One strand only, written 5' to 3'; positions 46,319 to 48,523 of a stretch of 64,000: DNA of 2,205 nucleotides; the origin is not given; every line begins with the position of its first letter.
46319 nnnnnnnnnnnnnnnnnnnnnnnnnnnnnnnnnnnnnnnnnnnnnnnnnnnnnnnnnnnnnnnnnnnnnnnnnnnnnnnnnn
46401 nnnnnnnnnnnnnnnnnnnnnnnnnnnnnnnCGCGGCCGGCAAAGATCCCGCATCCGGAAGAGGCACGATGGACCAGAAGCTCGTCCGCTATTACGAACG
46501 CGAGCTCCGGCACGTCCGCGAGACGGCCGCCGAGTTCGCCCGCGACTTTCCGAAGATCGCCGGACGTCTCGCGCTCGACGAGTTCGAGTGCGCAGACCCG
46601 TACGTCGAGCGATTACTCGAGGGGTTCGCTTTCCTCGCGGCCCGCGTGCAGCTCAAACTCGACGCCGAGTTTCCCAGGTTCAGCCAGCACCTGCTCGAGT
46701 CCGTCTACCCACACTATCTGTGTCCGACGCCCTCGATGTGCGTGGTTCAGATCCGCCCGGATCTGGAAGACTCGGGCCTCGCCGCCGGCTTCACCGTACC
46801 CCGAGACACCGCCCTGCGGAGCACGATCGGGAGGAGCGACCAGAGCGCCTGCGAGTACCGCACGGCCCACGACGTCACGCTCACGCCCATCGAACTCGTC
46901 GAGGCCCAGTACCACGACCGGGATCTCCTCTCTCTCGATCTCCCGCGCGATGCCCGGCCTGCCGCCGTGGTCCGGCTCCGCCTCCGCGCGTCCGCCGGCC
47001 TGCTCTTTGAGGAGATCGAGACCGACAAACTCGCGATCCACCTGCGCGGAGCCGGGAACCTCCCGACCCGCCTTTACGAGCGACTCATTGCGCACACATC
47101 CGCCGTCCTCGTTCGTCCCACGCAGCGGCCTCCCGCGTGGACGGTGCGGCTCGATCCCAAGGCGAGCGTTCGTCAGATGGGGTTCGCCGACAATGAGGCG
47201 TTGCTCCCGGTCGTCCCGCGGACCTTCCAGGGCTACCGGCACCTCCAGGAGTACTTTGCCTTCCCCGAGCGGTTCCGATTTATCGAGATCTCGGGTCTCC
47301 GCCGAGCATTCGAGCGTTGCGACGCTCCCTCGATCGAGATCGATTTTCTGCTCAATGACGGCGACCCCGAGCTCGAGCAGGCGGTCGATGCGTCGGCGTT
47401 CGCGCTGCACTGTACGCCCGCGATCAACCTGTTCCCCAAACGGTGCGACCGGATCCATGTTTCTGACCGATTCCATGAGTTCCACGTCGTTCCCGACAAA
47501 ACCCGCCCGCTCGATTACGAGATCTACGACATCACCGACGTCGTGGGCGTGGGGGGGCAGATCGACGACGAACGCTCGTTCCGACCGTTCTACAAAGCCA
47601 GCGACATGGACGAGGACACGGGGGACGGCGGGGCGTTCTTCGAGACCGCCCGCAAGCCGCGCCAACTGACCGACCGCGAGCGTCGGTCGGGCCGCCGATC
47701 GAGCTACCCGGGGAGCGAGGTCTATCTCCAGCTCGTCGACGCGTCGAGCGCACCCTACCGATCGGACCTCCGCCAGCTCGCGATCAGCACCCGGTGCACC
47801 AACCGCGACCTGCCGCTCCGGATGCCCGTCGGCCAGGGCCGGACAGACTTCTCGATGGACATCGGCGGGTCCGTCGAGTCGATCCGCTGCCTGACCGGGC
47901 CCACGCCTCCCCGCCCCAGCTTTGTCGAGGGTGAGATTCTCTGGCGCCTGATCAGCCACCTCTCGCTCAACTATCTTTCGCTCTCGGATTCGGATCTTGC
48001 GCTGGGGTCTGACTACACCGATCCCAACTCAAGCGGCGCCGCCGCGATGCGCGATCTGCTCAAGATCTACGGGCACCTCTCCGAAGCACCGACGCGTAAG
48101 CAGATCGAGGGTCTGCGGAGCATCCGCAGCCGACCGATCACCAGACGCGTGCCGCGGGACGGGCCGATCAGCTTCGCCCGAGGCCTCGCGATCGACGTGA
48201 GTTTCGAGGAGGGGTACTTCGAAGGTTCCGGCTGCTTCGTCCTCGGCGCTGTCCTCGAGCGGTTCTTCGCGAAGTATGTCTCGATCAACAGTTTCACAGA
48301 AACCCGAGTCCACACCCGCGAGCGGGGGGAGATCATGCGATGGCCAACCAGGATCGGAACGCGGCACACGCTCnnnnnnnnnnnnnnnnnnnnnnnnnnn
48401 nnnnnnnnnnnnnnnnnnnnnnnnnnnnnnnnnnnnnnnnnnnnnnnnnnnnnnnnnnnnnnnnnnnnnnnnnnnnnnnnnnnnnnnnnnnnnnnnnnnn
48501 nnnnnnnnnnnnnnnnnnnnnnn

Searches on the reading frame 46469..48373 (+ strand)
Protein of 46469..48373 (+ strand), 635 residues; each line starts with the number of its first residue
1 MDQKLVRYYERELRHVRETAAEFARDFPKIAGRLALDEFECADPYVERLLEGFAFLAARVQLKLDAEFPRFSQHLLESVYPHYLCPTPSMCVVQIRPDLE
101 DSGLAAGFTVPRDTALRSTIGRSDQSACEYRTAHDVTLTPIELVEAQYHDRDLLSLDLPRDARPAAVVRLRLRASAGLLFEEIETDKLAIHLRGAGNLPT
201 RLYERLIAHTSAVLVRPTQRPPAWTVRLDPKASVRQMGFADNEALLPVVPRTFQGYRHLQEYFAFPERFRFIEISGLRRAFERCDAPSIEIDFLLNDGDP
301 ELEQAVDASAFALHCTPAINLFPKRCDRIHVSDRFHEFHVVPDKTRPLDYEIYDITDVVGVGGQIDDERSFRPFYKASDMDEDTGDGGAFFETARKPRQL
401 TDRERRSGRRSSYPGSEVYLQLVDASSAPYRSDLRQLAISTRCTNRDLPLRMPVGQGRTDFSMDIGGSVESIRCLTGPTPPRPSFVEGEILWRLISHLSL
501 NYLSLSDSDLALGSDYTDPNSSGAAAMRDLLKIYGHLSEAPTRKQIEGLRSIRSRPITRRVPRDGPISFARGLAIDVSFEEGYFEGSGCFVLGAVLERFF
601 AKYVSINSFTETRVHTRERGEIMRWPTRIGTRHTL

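Call 12: search_protein_families(library=pfam, proteins=[window:46469-48373:+], max_evalue=0.01)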
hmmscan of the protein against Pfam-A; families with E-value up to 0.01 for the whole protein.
window:46469-48373:+ (635 aa): 1 family
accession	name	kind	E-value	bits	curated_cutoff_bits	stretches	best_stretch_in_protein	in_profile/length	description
PF05947.17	T6SS_TssF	-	1.6e-231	770.6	25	1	1-632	1-608/608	Type VI secretion system, TssF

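Call 55: find_encoding_contigs(protein=window:46469-48373:+, flank=10000, max_places=1)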
Protein window:46469-48373:+ (635 aa): 4 contigs read that carry it; 1 place shown.
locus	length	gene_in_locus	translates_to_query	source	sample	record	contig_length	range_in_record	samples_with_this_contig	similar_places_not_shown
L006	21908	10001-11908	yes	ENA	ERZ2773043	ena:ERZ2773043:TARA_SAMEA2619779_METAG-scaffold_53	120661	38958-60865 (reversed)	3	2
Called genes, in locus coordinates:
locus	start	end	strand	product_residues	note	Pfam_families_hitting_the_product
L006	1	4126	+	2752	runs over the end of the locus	-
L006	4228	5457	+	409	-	PF06812:ImpA_N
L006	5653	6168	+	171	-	PF05591:T6SS_VipA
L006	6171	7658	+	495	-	PF05943:VipB, PF18945:VipB_2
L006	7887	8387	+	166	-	PF05638:T6SS_HCP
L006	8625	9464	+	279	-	PF14559:TPR_19 (weak), PF07024:ImpE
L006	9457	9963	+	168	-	PF04965:GPW_gp25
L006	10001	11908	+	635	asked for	PF05947:T6SS_TssF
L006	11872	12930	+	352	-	PF06996:T6SS_TssG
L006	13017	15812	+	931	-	PF02861:Clp_N (weak), PF13191:AAA_16 (weak), PF23569:NBD_SMAX1, PF00004:AAA, PF17871:AAA_lid_9, PF07724:AAA_2, PF07728:AAA_5, PF10431:ClpB_D2-small, +8 more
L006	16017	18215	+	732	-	PF12437:GSIII_N, PF00120:Gln-synt_C, PF18318:Gln-synt_C-ter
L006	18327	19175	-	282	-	PF00303:Thymidylat_synt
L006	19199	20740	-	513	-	-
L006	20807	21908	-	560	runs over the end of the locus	PF07719:TPR_2 (faint), PF14559:TPR_19 (weak), PF13180:PDZ_2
